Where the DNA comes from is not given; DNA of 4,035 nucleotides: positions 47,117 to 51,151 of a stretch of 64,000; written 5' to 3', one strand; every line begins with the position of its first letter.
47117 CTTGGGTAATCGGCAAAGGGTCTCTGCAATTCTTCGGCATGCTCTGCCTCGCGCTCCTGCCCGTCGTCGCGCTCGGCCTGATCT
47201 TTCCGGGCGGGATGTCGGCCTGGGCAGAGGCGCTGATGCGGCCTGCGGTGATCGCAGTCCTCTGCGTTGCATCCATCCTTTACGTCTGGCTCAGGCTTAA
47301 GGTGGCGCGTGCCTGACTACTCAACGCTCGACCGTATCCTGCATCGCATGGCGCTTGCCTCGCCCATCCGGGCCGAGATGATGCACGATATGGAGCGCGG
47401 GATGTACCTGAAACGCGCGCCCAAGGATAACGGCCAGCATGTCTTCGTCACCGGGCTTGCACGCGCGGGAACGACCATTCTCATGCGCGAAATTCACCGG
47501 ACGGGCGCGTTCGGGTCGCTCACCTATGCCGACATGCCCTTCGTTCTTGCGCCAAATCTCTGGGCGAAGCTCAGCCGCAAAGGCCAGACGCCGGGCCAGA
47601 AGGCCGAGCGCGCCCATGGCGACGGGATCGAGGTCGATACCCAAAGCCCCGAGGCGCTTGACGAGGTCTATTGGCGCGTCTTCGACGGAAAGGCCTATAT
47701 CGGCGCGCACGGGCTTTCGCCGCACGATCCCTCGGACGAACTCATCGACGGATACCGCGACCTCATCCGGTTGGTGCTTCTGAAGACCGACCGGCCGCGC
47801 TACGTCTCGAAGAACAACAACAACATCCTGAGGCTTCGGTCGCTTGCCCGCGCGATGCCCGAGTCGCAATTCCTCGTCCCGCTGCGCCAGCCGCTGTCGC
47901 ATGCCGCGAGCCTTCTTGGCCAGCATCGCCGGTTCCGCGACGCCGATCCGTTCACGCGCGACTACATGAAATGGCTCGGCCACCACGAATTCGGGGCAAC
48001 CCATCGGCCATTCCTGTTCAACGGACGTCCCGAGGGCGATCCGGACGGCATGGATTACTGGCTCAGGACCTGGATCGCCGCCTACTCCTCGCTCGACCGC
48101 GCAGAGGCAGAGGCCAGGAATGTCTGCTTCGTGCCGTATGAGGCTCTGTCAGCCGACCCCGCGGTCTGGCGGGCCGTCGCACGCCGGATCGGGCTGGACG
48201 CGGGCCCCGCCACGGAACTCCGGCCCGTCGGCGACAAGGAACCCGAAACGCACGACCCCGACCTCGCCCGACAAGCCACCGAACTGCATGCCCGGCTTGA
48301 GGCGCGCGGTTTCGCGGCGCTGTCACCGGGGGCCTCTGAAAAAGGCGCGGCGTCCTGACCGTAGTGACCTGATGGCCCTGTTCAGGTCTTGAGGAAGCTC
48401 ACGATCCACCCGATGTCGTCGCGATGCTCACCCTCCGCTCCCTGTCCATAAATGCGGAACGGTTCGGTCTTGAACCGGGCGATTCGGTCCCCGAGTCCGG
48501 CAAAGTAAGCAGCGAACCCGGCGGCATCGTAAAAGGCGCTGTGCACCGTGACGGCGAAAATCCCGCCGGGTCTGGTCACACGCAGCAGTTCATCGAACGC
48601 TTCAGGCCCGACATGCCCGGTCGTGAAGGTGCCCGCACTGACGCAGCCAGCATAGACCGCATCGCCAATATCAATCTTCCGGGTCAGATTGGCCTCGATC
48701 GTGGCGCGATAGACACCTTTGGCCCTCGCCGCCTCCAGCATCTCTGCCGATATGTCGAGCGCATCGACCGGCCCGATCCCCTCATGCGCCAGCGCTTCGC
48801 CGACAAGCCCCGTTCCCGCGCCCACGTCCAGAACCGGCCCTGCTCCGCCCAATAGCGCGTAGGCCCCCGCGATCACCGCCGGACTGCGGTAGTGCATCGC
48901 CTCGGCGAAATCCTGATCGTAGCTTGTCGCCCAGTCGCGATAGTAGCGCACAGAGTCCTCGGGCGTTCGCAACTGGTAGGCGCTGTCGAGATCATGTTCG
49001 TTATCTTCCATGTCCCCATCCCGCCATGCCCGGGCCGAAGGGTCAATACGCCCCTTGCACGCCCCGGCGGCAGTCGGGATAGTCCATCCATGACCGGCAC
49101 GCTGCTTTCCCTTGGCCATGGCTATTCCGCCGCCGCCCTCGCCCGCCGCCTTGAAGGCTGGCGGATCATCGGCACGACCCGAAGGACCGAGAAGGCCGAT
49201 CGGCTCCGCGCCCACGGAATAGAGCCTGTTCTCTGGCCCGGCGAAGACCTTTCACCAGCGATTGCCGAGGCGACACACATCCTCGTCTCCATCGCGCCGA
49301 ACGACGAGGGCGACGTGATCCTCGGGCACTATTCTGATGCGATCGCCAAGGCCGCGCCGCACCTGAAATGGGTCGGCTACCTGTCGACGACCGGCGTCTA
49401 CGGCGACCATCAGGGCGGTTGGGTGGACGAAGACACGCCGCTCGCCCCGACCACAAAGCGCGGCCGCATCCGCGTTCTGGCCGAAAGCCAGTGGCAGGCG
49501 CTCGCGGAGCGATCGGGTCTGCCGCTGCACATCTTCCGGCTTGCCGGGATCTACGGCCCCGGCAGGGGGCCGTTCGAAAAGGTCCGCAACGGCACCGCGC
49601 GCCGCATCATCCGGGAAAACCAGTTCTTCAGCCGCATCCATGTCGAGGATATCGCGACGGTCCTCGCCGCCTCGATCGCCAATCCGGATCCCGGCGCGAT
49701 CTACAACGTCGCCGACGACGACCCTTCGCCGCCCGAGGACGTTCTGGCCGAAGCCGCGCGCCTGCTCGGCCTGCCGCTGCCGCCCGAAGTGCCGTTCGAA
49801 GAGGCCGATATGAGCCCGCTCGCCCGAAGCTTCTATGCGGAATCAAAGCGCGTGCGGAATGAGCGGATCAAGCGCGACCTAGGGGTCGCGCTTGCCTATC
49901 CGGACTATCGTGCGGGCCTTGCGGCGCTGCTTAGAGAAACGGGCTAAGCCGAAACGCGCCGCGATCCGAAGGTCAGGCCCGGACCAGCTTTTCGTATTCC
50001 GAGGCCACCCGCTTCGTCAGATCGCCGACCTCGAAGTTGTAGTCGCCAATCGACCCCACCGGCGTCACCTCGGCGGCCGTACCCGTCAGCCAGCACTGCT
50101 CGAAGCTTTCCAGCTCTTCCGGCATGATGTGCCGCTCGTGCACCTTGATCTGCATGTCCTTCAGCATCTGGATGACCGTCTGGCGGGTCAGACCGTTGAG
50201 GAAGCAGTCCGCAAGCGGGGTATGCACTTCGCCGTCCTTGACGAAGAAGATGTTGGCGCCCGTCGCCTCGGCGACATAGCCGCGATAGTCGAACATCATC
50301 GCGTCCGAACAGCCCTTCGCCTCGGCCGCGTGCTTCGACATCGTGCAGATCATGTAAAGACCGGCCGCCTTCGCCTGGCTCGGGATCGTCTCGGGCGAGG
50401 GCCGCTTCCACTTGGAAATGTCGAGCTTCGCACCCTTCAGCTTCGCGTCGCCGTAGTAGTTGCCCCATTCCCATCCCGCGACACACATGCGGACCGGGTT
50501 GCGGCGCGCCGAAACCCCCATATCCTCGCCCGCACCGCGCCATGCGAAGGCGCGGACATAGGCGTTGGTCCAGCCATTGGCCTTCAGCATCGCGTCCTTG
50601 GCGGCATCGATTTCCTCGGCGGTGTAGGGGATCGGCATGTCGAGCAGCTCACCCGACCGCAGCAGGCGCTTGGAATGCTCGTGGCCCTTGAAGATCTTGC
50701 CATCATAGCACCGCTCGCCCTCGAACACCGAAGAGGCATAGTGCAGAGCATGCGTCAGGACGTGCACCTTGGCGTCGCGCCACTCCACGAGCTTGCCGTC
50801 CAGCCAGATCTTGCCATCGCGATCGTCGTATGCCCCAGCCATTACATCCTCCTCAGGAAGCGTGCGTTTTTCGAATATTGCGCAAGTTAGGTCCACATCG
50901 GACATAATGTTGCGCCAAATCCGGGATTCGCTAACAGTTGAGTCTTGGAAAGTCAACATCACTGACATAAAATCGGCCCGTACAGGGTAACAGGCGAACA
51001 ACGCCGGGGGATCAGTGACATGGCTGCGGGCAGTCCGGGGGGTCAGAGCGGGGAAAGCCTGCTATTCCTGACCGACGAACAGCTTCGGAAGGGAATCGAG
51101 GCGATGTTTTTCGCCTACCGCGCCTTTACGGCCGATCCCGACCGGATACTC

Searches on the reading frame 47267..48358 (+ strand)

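Call 92: search_protein_families(library=pfam, proteins=[window:47267-48358:+], max_evalue=0.00001)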
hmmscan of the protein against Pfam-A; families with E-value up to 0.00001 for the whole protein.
window:47267-48358:+ (363 aa): 1 family
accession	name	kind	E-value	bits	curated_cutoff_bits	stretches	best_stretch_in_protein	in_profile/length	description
PF13469.12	Sulfotransfer_3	-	3e-10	41.2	27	1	59-309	2-211/216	Sulfotransferase family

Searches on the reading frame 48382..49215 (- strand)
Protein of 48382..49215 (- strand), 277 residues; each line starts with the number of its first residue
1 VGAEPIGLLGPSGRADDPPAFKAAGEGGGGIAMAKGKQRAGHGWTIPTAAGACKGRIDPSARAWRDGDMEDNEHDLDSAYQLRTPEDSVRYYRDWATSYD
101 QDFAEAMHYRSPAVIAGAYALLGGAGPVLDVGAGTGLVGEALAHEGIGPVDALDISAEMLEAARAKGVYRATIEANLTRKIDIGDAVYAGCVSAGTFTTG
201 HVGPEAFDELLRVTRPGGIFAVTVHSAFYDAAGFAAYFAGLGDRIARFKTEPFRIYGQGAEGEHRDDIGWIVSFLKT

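Call 92: search_protein_families(library=pfam, proteins=[window:48382-49215:-], max_evalue=0.00001)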
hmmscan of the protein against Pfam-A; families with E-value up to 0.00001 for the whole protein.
window:48382-49215:- (277 aa): 3 families
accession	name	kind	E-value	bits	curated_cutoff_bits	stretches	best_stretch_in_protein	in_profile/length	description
PF13649.12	Methyltransf_25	-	1.1e-11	45.6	27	1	128-218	1-97/97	Methyltransferase domain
PF08241.18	Methyltransf_11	-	2e-11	44.8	21.2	1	129-221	1-94/95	Methyltransferase domain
PF13847.12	Methyltransf_31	-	4.3e-06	26.9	27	1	126-226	5-113/145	Methyltransferase domain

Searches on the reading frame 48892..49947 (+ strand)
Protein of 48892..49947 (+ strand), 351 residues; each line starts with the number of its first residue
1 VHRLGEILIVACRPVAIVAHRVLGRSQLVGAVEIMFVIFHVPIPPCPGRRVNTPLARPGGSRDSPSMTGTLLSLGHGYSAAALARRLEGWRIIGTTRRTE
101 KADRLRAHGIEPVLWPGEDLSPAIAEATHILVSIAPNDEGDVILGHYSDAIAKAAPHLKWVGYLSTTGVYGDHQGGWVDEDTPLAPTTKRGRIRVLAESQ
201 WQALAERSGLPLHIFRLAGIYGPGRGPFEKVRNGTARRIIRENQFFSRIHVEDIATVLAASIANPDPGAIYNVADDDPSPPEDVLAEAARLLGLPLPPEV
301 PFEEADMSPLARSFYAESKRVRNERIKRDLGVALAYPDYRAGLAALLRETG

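Call 92: search_protein_families(library=pfam, proteins=[window:48892-49947:+], max_evalue=0.00001)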
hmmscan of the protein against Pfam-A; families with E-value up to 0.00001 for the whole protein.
window:48892-49947:+ (351 aa): 1 family
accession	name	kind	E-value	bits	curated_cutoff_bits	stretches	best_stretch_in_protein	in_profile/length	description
PF01370.27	Epimerase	-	7.9e-09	35.7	20.9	1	157-274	106-240/240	NAD dependent epimerase/dehydratase family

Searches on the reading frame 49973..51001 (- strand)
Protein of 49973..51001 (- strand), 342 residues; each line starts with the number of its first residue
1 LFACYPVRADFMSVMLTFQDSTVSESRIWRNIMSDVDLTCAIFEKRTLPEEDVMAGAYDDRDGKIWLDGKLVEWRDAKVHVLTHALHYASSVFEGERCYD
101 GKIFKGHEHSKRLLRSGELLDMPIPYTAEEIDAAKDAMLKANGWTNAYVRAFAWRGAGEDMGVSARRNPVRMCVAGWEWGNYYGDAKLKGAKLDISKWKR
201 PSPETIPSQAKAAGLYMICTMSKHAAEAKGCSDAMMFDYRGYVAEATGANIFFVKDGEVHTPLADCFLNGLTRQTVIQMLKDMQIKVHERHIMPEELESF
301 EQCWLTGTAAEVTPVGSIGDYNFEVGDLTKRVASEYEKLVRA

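Call 92: search_protein_families(library=pfam, proteins=[window:49973-51001:-], max_evalue=0.00001)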
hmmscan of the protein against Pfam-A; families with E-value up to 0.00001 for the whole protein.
window:49973-51001:- (342 aa): 1 family
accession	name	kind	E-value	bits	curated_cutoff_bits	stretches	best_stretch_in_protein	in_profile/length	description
PF01063.24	Aminotran_4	-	1.3e-47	163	28.5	1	92-318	2-223/223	Amino-transferase class IV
